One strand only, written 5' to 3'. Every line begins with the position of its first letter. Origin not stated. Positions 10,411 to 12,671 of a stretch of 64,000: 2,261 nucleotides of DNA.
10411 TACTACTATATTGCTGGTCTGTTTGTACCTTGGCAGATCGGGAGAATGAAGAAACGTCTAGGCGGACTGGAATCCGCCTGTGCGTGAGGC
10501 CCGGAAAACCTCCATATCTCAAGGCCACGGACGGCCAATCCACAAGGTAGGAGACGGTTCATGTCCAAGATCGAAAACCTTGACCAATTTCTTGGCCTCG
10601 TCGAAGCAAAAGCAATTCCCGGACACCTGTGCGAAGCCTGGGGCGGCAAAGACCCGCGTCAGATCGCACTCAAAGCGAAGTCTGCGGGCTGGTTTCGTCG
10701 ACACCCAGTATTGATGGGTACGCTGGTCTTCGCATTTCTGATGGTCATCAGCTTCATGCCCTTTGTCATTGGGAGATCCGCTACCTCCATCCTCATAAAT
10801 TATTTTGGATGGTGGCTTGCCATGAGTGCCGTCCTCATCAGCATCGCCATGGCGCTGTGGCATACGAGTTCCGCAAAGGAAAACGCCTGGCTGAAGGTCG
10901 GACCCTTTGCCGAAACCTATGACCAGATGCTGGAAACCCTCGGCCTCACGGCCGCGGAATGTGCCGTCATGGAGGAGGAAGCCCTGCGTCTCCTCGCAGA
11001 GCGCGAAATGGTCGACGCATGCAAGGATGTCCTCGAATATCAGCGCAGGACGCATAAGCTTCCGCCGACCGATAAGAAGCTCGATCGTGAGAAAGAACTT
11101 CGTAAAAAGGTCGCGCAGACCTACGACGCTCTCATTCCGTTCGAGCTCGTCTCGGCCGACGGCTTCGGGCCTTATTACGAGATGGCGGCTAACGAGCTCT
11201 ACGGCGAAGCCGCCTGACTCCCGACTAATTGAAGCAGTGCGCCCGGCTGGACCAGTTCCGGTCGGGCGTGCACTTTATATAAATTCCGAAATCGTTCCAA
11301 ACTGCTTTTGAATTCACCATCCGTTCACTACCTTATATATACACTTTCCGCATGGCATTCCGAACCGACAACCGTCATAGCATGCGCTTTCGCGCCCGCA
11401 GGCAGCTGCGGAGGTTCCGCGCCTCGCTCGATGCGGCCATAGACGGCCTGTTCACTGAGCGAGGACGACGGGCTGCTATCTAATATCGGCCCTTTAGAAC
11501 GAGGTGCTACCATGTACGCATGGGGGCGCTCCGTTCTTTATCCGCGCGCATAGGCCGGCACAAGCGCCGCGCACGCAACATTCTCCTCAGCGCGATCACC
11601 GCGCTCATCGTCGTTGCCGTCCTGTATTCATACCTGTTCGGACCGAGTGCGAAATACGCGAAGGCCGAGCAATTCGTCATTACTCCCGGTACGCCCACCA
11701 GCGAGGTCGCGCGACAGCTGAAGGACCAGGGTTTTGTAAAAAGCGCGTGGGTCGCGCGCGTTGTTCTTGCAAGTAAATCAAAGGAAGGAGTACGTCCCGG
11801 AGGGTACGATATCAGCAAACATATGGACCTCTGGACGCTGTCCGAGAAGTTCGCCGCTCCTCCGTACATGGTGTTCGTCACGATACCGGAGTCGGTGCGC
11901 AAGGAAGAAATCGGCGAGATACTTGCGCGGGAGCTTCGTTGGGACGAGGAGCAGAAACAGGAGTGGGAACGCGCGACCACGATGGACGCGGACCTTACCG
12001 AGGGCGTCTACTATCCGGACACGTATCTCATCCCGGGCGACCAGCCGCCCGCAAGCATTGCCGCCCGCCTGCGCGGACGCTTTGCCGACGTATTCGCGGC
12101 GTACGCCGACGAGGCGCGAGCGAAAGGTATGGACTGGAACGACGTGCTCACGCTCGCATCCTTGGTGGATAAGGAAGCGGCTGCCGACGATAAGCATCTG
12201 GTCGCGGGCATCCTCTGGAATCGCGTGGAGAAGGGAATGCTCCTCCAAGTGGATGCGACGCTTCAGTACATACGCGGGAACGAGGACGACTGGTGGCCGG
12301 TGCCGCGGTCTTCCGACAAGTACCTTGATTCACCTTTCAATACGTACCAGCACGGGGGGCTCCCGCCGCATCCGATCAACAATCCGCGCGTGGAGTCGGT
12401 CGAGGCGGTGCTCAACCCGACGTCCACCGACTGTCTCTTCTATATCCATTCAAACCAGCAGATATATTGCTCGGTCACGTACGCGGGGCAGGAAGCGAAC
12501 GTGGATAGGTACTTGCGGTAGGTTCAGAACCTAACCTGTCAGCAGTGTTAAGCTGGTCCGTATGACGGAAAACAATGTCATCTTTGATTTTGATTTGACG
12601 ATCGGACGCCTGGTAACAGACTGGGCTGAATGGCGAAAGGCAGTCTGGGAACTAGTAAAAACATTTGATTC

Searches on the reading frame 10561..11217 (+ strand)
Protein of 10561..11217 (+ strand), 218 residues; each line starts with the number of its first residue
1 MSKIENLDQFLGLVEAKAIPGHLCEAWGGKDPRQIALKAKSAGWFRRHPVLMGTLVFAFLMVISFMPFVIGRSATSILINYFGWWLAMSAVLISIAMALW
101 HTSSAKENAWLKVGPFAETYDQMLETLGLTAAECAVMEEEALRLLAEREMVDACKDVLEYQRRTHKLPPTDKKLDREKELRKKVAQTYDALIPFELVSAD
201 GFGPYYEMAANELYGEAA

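Call 4: search_protein_families(library=pfam, proteins=[window:10561-11217:+], max_evalue=0.01)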
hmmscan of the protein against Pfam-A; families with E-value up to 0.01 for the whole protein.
window:10561-11217:+ (218 aa): 0 families

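Call 7: search_protein_families(library=ncbifam, proteins=[window:10561-11217:+], max_evalue=0.01)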
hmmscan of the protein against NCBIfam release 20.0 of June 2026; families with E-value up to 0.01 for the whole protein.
window:10561-11217:+ (218 aa): 0 families

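Call 28: search_protein_families(library=phrogs, proteins=[window:10561-11217:+], max_evalue=1)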
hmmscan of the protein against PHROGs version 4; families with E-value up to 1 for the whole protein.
window:10561-11217:+ (218 aa): 0 families

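Call 29: search_protein_families(library=padloc, proteins=[window:10561-11217:+], max_evalue=1)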
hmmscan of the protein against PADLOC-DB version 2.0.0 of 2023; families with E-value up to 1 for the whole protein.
window:10561-11217:+ (218 aa): 0 families

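Call 62: find_homologous_proteins(query=window:10561-11217:+, max_evalue=0.001)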
Query window:10561-11217:+ (218 aa): 1 proteins with E <= 0.001 among 242 candidates.
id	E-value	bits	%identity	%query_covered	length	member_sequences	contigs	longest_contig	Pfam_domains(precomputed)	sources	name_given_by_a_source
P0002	4.1e-142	489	100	100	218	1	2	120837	-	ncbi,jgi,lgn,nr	ncbi:MAG: hypothetical protein QOE22_58 [Candidatus Parcubacteria bacterium]|jgi:hypothetical protei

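Call 63: find_encoding_contigs(protein=P0002, flank=10000, max_places=6)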
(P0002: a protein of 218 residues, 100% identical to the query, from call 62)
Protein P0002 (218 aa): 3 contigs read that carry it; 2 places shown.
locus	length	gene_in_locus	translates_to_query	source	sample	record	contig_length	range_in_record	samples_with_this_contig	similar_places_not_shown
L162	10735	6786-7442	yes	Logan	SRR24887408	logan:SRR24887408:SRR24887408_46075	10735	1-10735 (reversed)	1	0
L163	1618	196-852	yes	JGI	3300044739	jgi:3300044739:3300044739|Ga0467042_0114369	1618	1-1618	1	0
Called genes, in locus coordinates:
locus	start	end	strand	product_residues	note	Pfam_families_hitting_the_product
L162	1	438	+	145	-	?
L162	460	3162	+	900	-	PF00690:Cation_ATPase_N, PF00122:E1-E2_ATPase, PF00702:Hydrolase, PF13246:Cation_ATPase, PF12710:HAD (weak), PF00689:Cation_ATPase_C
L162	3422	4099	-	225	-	PF00072:Response_reg, PF00486:Trans_reg_C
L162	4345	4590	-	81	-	-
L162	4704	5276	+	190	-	PF00717:Peptidase_S24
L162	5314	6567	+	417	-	PF00817:IMS, PF11799:IMS_C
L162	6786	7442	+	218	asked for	-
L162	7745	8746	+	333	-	PF02618:YceG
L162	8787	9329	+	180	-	PF00702:Hydrolase, PF13419:HAD_2, PF13242:Hydrolase_like (weak)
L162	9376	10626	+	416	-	PF00890:FAD_binding_2, PF01266:DAO (weak), PF01494:FAD_binding_3 (weak), PF03486:HI0933_like, PF07992:Pyr_redox_2, PF12831:FAD_oxidored, PF13450:NAD_binding_8 (weak), PF22780:HI0933_like_1st, +3 more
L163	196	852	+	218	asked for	-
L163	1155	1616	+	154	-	?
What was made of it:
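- Tried and rejected: The JGI contig carrying the neighbouring orphan is only 1.6 kb and does not reach the small gene (call 63).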

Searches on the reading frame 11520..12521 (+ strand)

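Call 4: search_protein_families(library=pfam, proteins=[window:11520-12521:+], max_evalue=0.01)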
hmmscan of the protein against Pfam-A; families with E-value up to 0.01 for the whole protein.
window:11520-12521:+ (333 aa): 1 family
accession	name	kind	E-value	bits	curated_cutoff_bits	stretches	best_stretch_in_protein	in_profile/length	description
PF02618.21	YceG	-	4.1e-61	207.3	32.4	1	52-329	1-274/275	YceG-like family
